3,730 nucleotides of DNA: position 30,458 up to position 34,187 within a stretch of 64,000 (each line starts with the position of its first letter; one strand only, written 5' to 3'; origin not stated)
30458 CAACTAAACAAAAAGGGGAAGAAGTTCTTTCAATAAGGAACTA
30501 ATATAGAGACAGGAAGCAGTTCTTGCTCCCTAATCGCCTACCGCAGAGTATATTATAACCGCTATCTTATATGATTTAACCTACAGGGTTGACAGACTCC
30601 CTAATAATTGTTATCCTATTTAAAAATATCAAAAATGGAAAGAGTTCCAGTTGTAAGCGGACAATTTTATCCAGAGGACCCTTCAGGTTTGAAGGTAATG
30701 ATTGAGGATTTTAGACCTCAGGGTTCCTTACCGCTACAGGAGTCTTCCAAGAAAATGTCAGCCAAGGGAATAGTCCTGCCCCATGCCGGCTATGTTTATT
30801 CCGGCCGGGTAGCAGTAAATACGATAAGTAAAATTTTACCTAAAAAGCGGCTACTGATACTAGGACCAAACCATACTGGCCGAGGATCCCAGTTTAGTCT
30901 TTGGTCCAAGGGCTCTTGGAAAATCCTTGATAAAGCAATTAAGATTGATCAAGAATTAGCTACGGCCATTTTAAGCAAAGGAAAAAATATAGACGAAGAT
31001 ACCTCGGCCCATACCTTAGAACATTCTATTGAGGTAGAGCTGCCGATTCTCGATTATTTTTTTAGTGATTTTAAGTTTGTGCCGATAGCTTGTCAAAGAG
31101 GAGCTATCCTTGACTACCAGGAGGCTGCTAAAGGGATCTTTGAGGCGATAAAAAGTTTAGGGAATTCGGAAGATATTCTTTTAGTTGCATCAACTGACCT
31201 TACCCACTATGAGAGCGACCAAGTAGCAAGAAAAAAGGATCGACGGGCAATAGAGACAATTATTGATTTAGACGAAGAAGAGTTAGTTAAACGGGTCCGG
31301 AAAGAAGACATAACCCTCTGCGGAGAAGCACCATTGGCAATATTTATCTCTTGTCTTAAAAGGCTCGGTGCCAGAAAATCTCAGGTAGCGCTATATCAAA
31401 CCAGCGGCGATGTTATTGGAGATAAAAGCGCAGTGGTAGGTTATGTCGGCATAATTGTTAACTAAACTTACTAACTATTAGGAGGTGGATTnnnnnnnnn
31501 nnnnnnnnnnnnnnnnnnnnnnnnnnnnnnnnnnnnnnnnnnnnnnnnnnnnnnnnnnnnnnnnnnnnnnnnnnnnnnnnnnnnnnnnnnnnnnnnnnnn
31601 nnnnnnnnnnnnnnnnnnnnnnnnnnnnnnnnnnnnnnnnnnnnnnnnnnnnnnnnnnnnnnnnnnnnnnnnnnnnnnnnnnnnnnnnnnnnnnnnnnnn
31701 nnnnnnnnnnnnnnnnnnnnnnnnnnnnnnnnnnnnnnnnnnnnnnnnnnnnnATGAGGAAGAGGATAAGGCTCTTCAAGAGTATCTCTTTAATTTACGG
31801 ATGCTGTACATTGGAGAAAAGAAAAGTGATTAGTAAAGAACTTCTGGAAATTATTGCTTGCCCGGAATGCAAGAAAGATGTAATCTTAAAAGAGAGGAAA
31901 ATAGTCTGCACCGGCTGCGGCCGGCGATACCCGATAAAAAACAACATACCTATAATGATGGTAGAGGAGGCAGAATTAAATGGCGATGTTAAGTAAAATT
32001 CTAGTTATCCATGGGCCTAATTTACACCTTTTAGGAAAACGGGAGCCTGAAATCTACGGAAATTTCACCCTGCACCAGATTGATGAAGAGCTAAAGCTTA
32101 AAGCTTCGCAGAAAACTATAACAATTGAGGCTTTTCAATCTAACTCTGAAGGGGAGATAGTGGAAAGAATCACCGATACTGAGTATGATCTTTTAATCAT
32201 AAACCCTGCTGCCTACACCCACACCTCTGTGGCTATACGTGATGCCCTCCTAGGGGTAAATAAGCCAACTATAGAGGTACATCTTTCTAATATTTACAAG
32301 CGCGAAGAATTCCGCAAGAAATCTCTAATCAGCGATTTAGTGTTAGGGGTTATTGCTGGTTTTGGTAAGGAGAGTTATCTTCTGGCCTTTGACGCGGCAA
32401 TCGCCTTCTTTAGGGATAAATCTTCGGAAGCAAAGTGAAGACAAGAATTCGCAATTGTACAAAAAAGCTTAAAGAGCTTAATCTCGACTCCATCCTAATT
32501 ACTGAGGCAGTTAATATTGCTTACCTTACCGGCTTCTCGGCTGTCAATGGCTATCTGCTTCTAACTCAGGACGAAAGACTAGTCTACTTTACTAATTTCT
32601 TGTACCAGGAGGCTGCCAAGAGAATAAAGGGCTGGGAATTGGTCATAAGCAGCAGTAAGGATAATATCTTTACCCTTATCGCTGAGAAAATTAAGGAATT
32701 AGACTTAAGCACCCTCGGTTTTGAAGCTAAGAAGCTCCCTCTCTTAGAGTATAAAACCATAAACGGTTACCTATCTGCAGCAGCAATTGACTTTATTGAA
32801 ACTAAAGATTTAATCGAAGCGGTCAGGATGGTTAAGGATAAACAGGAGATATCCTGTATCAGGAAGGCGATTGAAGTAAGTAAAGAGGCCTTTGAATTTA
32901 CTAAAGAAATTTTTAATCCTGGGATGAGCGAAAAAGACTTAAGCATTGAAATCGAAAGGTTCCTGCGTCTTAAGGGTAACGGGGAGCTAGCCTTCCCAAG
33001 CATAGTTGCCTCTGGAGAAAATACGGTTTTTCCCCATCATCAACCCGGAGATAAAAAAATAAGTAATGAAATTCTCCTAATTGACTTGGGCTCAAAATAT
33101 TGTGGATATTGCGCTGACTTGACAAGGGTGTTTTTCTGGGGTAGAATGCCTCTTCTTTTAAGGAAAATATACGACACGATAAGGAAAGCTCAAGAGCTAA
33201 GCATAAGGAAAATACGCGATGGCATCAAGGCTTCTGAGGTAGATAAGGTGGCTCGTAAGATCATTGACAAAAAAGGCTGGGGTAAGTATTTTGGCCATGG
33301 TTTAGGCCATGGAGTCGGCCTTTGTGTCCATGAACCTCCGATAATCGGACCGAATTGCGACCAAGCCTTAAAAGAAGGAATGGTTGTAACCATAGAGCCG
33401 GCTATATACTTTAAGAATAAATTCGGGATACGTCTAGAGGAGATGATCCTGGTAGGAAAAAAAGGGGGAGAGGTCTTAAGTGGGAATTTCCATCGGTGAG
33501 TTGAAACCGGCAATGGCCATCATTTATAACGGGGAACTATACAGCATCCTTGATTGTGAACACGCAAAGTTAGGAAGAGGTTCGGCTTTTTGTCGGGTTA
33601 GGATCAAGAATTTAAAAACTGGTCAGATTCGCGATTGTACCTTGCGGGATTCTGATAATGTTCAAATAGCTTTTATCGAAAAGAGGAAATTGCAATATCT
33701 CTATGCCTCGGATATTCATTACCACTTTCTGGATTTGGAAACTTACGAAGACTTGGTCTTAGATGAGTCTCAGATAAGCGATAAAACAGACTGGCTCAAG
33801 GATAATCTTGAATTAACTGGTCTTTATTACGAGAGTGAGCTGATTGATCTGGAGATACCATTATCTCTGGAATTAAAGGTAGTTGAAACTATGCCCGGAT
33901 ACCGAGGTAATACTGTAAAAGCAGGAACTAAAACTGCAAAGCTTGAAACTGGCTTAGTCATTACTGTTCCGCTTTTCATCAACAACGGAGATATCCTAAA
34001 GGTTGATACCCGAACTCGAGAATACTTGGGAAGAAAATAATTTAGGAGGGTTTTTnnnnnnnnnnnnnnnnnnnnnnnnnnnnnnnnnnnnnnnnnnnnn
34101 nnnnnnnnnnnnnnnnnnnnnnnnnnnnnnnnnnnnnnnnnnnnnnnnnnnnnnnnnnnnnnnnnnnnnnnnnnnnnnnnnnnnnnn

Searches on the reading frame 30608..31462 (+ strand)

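Call 44: search_protein_families(library=pfam, proteins=[window:30608-31462:+], max_evalue=0.001)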
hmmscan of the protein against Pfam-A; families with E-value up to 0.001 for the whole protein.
window:30608-31462:+ (285 aa): 1 family
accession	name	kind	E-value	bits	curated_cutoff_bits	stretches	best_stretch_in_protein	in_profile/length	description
PF01875.22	Memo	-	3.7e-59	200.6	27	1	14-282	2-268/269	Memo-like protein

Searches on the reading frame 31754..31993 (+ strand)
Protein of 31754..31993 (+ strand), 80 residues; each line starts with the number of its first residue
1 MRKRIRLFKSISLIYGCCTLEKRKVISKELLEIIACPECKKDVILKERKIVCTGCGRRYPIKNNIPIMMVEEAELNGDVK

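Call 44: search_protein_families(library=pfam, proteins=[window:31754-31993:+], max_evalue=0.001)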
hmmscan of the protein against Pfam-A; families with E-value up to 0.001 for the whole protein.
window:31754-31993:+ (80 aa): 2 families
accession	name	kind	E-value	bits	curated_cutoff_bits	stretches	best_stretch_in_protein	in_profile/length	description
PF03966.22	Trm112p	-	7e-10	39.1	22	1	28-63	2-39/40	Trm112p-like protein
PF13248.11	Zn_ribbon_3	-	0.00021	21.1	27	1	34-56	3-23/26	zinc-ribbon domain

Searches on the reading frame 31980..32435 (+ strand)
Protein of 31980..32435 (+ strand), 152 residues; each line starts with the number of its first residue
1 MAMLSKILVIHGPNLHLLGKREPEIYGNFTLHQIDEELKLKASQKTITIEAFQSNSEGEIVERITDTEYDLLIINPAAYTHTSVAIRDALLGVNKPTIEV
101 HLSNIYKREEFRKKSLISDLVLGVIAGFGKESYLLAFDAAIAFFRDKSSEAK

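Call 44: search_protein_families(library=pfam, proteins=[window:31980-32435:+], max_evalue=0.001)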
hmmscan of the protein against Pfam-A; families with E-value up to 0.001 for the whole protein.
window:31980-32435:+ (152 aa): 1 family
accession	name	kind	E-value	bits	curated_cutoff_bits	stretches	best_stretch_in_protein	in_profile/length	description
PF01220.24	DHquinase_II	-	2.4e-55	186.5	23.3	1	6-140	1-137/138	Dehydroquinase class II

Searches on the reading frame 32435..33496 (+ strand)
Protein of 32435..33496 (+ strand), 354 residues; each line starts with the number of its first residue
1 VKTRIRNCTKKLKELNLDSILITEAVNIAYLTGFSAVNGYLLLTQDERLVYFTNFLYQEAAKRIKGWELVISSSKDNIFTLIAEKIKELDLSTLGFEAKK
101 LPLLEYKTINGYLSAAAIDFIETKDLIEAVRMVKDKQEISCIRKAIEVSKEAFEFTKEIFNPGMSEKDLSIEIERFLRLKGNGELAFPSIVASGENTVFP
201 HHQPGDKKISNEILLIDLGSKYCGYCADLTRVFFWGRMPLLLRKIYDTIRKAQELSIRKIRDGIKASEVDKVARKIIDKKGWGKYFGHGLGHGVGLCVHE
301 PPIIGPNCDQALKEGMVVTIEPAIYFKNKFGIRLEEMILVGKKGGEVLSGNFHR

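Call 44: search_protein_families(library=pfam, proteins=[window:32435-33496:+], max_evalue=0.001)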
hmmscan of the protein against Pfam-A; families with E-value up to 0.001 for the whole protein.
window:32435-33496:+ (354 aa): 2 families
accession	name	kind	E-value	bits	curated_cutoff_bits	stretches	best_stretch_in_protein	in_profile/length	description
PF00557.29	Peptidase_M24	-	7.1e-63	212.6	23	1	141-341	2-207/208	Metallopeptidase family M24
PF01321.24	Creatinase_N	-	7.6e-22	78.6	22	1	4-133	1-128/128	Creatinase/Prolidase N-terminal domain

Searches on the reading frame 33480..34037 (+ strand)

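Call 44: search_protein_families(library=pfam, proteins=[window:33480-34037:+], max_evalue=0.001)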
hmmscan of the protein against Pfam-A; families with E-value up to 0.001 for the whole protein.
window:33480-34037:+ (186 aa): 3 families
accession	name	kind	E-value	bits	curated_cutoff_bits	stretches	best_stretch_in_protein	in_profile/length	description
PF09285.17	Elong-fact-P_C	-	6.3e-24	83.9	25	1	131-185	2-56/56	Elongation factor P, C-terminal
PF08207.18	EFP_N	-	3.4e-17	62.6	23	1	5-61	2-58/58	Elongation factor P (EF-P) KOW-like domain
PF01132.26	EFP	-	2.1e-15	56.9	27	1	69-122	1-54/54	Elongation factor P (EF-P) OB domain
